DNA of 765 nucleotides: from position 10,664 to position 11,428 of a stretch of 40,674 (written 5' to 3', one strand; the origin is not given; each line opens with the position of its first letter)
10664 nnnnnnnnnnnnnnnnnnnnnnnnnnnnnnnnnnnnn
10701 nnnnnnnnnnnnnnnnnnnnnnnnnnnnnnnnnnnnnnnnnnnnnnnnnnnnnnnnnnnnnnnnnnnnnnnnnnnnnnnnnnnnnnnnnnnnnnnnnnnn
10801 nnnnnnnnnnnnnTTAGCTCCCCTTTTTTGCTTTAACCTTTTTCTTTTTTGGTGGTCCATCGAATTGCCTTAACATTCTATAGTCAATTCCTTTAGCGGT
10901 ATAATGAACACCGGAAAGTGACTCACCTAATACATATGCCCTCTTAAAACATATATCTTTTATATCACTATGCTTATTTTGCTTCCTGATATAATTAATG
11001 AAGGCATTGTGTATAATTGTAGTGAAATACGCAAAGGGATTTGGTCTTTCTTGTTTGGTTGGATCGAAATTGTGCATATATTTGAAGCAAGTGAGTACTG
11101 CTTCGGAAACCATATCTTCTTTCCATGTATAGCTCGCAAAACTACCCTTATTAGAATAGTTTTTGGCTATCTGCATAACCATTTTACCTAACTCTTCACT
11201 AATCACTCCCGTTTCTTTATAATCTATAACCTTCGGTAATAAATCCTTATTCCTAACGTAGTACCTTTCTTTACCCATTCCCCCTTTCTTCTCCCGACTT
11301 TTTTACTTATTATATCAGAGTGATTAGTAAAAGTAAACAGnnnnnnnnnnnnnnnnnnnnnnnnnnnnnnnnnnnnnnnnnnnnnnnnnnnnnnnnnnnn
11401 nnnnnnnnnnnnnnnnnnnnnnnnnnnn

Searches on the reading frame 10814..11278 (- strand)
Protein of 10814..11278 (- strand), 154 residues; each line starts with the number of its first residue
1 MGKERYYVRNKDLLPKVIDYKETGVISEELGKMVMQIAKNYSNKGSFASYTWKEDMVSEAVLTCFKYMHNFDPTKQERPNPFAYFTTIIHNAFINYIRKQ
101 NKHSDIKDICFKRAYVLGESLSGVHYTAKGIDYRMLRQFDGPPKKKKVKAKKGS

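Call 47: search_protein_families(library=phrogs, proteins=[window:10814-11278:-], max_evalue=0.001)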
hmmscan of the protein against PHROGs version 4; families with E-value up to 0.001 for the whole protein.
window:10814-11278:- (154 aa): 6 families
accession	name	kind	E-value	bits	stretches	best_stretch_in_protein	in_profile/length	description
phrog_234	-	transcription regulation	1.9e-32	113.8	1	3-114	6-126/181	late sigma transcription factor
phrog_12791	-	transcription regulation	7e-13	49.4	1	22-108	161-254/286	sigma factor for late transcription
phrog_19643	-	transcription regulation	1.8e-12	48.3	1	15-104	60-158/255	RNA polymerase sigma factor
phrog_1740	-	transcription regulation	1.2e-07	31.7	1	34-113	69-139/567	RNA polymerase sigma factor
phrog_34068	-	transcription regulation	7.6e-06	27.2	1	56-106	1-49/115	RNA polymerase sigma factor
phrog_12780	-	transcription regulation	0.00061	20.5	1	29-104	55-136/289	RNA polymerase sigma factor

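Call 83: search_protein_families(library=ncbifam, proteins=[window:10814-11278:-], max_evalue=0.01)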
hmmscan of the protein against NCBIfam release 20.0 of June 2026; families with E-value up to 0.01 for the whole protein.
window:10814-11278:- (154 aa): 8 families
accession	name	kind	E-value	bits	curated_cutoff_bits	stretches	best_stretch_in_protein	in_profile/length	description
TIGR02937.1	sigma70-ECF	superfamily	6.1e-09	35.7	42.9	1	30-104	10-75/165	sigma-70 family RNA polymerase sigma factor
TIGR02835.1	spore_sigmaE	equivalog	0.0002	20.9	348.6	1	26-104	57-128/234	RNA polymerase sporulation sigma factor SigE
TIGR02985.1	Sig70_bacteroi1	subfamily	0.00023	21.4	126.4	1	50-108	25-79/162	RNA polymerase sigma-70 factor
TIGR02950.1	SigM_subfam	subfamily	0.00051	19.9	147.95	1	50-110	24-79/159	RNA polymerase sigma factor, SigM family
NF009164.0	PRK12511.1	equivalog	0.0039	16.7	185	1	53-105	31-79/182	RNA polymerase sigma factor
NF006158.0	PRK08301.1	equivalog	0.0052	16.3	339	1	28-104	66-135/241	RNA polymerase sporulation sigma factor SigE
NF009182.0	PRK12530.1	subfamily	0.0076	15.7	264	1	51-109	34-88/193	RNA polymerase sigma factor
NF041236.1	CAS_III-E_sigma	exception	0.0094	15.9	100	1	28-105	25-101/206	type III-E CRISPR-associated RpoE-like sigma factor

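Call 84: search_dna_similar(query=window:10814-11278:-, collection=phages, mode=protein, max_rows=15, max_evalue=0.001)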
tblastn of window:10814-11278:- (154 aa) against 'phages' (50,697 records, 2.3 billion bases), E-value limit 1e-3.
Records with a match: 2464; places in all: 2464; records where one place covers at least 80% of the query: 53.
Best place of each record, by identity: <60% 2464.
By first word of the organism name: Escherichia 667; Synechococcus 377; Klebsiella 320; Salmonella 203; Vibrio 130; Shigella 88; Aeromonas 80; Acinetobacter 71; Cyanophage 61; Enterobacter 59; and 50 more.
By host as written in the record: - 452; Escherichia coli 278; Klebsiella pneumoniae 109; Synechococcus 107; Synechococcus sp. 38; Escherichia coli O157:H7 38; Salmonella enterica 30; Synechococcus sp. WH7803 28; and 533 more.
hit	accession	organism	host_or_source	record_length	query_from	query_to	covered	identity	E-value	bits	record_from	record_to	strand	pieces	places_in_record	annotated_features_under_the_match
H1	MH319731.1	Marine virus AG-345-E02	single cell amplified by WGA-X; seawater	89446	3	107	68%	43.1%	2e-20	92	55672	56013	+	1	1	record has no annotation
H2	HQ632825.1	Prochlorococcus phage P-SSM5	Prochlorococcus marinus NATL2A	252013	3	107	68%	43.1%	2e-20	92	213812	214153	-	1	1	late transcription sigma factor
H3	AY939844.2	Prochlorococcus phage P-SSM2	Prochlorococcus sp. NATL1A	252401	3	107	68%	43.1%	2e-20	92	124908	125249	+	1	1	gp55: sigma factor for late transcription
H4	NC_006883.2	Prochlorococcus phage P-SSM2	Prochlorococcus sp. NATL1A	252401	3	107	68%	43.1%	2e-20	92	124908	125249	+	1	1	gp55: sigma factor for late transcription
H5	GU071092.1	Prochlorococcus phage P-SSM2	-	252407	3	107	68%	43.1%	2e-20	92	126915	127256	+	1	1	late transcription sigma factor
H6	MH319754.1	Marine virus AG-345-L05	single cell amplified by WGA-X; seawater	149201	3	114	73%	39.8%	1e-19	90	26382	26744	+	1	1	record has no annotation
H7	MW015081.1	Synechococcus phage S-SRM01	Synechococcus sp. KCZYC6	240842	3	114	73%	39.8%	3e-19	88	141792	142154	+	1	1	sigma factor for late transcription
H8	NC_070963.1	Synechococcus phage S-SRM01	Synechococcus sp. KCZYC6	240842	3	114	73%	39.8%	3e-19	88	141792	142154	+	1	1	sigma factor for late transcription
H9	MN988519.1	Rhizobium phage RHph_I1_18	Rhizobium phaseoli I1_18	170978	4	140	89%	32.4%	7e-15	76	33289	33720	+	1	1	sigma factor for late transcription protein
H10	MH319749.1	Marine virus AG-345-F15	single cell amplified by WGA-X; seawater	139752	3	107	68%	42.2%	3e-20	91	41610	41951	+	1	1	record has no annotation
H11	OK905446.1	Vibrio phage VS1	Vibrio splendidus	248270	6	138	86%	33.1%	6e-12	68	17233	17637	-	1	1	record has no annotation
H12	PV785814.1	Vibrio phage QD01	Vibrio natriegens Vmax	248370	6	138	86%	33.1%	6e-12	68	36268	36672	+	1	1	late sigma transcription factor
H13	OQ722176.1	Vibrio phage vB_VspM_VS2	Vibrio splendidus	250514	6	138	86%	33.1%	6e-12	67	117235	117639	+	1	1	record has no annotation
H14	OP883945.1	Stenotrophomonas phage CM1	Stenotrophomonas maltophilia SRM01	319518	2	108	69%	41.1%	7e-17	82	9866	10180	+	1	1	record has no annotation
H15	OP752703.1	Stenotrophomonas phage RAS14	Stenotrophomonas maltophilia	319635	2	108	69%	41.1%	7e-17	82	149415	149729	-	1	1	hypothetical protein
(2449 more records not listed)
